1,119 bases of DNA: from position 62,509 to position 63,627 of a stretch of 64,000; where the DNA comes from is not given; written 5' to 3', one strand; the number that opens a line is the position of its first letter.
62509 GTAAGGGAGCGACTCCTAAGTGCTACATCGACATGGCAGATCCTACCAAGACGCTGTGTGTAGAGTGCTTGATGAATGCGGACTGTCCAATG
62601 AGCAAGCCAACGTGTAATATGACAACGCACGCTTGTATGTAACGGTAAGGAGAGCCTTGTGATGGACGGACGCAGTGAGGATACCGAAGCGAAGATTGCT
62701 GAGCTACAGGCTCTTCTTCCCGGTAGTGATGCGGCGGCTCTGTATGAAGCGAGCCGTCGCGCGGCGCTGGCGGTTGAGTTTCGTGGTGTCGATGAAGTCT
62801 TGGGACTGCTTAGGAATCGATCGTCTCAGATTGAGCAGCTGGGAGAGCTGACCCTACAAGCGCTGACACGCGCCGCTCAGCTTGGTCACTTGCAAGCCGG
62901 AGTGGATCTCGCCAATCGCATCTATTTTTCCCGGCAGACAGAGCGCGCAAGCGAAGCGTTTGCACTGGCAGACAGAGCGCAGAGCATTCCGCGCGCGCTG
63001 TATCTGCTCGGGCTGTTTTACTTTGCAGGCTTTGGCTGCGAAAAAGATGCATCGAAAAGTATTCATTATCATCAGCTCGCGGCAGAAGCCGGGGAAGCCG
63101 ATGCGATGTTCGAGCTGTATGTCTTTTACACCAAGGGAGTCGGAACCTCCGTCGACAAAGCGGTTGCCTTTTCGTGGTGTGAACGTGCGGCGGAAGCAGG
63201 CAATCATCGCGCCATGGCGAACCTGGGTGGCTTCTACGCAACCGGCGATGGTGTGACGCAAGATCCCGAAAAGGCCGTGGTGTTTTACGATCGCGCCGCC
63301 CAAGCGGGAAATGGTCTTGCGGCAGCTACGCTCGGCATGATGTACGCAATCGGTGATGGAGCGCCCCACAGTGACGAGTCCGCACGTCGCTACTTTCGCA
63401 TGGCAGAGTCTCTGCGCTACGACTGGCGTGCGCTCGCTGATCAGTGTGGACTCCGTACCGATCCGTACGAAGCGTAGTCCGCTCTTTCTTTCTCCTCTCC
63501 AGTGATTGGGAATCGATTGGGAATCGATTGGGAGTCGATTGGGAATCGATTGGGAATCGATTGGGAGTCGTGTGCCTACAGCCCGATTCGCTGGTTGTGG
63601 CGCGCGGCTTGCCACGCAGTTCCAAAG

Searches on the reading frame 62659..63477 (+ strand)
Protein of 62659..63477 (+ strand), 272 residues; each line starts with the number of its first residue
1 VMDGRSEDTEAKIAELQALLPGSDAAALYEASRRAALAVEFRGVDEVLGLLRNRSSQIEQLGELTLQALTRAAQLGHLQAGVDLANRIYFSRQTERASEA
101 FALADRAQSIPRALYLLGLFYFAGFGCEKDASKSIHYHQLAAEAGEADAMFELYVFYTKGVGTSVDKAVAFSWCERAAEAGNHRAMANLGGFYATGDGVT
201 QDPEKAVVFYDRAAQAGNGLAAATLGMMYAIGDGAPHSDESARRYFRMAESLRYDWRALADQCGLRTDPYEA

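Call 3: search_protein_families(library=pfam, proteins=[window:62659-63477:+], max_evalue=0.1)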
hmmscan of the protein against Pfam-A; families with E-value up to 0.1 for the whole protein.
window:62659-63477:+ (272 aa): 1 family
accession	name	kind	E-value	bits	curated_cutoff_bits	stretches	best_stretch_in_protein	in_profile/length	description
PF08238.18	Sel1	-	5.5e-27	93.7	30.7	4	184-218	2-36/36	Sel1 repeat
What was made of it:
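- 62659..63477 (+): Sel1-repeat protein. Usually but not always present after the lipoprotein. PF08238 scores 93.7 bits (call 3).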

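Call 4: search_protein_families(library=ncbifam, proteins=[window:62659-63477:+], max_evalue=0.1)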
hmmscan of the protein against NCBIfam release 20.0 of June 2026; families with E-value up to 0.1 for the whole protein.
window:62659-63477:+ (272 aa): 4 families
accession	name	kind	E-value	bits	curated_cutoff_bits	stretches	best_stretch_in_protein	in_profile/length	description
NF047621.1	FlgprotMotXVib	equivalog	2.7e-12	46.6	330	2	160-246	85-171/211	flagellar protein MotX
NF033786.1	phenyl_MerG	equivalog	7.1e-12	45.7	350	3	114-161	68-115/217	phenylmercury resistance protein MerG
NF038194.1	AlgK_TPR_lipo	equivalog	1.5e-10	40.3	700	1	42-216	229-402/448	alginate biosynthesis TPR repeat lipoprotein AlgK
NF045484.1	TransRegExoR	equivalog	0.00012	21.4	450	1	136-191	150-205/267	exopolysaccharide production regulator ExoR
